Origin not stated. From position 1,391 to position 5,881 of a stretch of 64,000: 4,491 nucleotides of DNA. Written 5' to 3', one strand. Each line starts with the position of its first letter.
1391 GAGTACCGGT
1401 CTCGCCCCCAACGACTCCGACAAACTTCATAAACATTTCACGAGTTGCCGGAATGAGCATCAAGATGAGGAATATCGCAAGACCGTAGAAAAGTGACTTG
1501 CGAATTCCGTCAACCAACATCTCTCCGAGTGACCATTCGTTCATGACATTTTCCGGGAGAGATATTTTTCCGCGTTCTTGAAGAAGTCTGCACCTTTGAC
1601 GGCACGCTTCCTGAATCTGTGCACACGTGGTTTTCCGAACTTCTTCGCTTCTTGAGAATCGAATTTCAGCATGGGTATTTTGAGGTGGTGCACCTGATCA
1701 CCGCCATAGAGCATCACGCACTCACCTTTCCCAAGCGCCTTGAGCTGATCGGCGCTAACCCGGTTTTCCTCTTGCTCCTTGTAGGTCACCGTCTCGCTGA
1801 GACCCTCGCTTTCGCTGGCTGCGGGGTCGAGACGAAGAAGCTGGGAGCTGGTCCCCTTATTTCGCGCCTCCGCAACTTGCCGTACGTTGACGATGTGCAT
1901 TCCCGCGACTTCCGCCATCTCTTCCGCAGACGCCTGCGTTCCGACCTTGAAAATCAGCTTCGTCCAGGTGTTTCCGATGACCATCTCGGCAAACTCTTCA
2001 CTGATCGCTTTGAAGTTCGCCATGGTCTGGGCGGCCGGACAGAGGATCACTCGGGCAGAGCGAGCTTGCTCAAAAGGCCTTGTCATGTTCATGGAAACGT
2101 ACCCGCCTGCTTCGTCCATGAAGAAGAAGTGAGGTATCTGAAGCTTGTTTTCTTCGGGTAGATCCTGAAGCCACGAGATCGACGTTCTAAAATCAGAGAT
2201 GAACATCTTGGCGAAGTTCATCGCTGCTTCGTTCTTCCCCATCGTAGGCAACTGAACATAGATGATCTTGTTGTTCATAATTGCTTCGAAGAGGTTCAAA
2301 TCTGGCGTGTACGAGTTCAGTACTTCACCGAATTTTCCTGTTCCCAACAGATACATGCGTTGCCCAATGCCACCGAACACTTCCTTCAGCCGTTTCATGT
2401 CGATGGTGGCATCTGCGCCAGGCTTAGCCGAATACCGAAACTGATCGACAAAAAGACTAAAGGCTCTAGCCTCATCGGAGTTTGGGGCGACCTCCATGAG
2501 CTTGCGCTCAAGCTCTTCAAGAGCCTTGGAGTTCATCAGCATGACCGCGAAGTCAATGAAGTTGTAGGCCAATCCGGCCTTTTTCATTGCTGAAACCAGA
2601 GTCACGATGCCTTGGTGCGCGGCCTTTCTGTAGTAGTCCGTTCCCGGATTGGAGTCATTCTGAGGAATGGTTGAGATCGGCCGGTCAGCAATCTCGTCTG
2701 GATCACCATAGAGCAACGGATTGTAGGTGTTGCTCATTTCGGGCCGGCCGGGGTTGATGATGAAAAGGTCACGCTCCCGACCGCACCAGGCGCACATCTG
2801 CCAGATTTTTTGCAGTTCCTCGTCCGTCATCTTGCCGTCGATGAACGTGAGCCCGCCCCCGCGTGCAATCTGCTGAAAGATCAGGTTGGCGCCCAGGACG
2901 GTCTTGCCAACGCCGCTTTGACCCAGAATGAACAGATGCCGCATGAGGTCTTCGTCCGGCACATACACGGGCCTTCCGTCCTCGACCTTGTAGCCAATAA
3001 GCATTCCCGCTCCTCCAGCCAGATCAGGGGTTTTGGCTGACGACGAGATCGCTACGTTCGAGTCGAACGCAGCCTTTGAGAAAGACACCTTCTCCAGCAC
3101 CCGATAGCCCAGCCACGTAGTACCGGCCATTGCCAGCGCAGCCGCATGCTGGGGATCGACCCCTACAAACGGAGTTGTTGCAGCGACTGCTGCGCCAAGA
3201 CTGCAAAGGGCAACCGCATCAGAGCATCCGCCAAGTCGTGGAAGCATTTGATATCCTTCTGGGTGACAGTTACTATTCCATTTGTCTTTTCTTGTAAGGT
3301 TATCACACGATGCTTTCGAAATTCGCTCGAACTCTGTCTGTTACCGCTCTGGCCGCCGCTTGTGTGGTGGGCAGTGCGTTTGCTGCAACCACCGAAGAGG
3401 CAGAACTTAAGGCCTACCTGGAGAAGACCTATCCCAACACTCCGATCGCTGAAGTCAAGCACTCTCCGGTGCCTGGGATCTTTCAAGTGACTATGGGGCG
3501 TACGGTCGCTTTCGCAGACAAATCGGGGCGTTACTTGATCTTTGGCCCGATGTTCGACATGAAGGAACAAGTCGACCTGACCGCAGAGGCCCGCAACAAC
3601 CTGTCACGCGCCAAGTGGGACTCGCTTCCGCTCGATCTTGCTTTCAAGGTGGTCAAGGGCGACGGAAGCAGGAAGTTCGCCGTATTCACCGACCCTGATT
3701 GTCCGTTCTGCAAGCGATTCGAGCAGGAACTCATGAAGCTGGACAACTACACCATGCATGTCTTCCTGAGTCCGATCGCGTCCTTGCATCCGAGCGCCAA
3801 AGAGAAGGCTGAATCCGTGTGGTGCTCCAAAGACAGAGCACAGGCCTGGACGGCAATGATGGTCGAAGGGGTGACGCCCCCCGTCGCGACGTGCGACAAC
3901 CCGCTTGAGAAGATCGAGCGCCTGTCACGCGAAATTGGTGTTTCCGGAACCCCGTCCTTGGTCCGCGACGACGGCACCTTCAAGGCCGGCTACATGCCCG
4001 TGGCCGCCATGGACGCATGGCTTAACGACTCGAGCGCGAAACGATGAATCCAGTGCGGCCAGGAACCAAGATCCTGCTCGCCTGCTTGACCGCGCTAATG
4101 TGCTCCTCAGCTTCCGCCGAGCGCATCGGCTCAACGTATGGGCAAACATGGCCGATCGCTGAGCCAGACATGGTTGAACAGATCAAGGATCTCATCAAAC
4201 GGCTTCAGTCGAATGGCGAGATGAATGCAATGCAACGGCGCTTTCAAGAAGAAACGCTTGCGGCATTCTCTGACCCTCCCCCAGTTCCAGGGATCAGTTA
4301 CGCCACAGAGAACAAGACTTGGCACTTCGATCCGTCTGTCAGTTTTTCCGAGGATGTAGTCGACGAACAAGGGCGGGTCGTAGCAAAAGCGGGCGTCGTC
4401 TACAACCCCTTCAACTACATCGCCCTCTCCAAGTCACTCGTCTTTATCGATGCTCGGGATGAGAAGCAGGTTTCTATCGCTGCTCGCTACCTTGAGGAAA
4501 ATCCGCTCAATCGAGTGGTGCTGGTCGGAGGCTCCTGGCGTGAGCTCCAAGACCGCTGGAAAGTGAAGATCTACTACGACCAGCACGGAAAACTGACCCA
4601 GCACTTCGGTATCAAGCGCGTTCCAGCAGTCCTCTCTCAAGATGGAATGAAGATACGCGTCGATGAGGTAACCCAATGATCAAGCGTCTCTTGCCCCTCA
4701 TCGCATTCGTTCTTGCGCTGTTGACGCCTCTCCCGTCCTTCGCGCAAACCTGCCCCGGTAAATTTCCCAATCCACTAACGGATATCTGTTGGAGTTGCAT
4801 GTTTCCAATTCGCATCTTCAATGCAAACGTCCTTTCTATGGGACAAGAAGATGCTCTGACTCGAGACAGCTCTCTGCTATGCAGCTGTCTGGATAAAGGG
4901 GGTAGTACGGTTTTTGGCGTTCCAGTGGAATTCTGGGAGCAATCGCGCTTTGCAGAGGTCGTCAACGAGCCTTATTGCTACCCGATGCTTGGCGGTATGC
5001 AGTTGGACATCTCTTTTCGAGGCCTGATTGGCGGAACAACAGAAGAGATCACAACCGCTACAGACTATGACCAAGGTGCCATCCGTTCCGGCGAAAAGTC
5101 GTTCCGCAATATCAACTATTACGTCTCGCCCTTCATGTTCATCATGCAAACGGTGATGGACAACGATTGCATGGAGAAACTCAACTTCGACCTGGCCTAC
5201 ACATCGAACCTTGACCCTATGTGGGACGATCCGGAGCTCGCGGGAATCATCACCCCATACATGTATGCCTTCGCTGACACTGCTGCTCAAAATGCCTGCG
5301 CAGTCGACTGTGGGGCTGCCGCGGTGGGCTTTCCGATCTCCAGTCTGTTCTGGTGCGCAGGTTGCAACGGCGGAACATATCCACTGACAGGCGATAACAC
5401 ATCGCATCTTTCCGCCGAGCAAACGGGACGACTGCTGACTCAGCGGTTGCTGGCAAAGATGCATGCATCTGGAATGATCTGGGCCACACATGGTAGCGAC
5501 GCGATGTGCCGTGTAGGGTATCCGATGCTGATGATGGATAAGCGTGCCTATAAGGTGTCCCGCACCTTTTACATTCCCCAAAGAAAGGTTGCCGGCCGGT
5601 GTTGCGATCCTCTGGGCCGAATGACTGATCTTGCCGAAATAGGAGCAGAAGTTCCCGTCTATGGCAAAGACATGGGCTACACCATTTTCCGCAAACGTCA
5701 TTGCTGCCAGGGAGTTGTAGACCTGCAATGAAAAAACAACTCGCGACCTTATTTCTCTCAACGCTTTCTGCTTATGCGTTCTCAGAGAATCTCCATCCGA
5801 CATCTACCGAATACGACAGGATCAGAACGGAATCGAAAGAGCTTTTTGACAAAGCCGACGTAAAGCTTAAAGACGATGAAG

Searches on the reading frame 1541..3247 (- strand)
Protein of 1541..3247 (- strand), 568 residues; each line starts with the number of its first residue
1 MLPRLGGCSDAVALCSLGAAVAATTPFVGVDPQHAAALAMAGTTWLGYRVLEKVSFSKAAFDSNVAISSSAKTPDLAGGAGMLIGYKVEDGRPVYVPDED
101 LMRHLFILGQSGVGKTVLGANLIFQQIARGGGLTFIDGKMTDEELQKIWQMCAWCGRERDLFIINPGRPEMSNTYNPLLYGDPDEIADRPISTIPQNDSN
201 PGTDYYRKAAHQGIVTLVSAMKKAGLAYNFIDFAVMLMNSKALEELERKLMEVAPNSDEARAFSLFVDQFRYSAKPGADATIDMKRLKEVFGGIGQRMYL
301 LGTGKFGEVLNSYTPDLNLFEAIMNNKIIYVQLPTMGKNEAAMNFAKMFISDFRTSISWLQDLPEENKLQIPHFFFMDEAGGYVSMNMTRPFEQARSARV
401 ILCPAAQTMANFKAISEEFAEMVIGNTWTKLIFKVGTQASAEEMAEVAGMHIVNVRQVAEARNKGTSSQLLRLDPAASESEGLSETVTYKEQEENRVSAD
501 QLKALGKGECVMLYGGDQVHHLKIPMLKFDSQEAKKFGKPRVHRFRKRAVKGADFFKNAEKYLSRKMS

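Call 119: search_protein_families(library=pfam, proteins=[window:1541-3247:-], max_evalue=0.00001)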
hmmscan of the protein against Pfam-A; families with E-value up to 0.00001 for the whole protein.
window:1541-3247:- (568 aa): 2 families
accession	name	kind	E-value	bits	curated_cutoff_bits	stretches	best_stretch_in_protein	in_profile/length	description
PF12696.13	TraG-D_C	-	2.4e-08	34.4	22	1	374-505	3-124/126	TraM recognition site of TraD and TraG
PF10412.15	TrwB_AAD_bind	-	3.4e-07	30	20.5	0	354-515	229-376/387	Type IV secretion-system coupling protein DNA-binding domain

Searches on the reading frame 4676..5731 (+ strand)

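Call 119: search_protein_families(library=pfam, proteins=[window:4676-5731:+], max_evalue=0.00001)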
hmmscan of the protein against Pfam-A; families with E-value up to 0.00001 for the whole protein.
window:4676-5731:+ (351 aa): 1 family
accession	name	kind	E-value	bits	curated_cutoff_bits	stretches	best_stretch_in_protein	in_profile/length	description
PF06834.16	TraU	-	7.5e-103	344.5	26.5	1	28-345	1-305/306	TraU protein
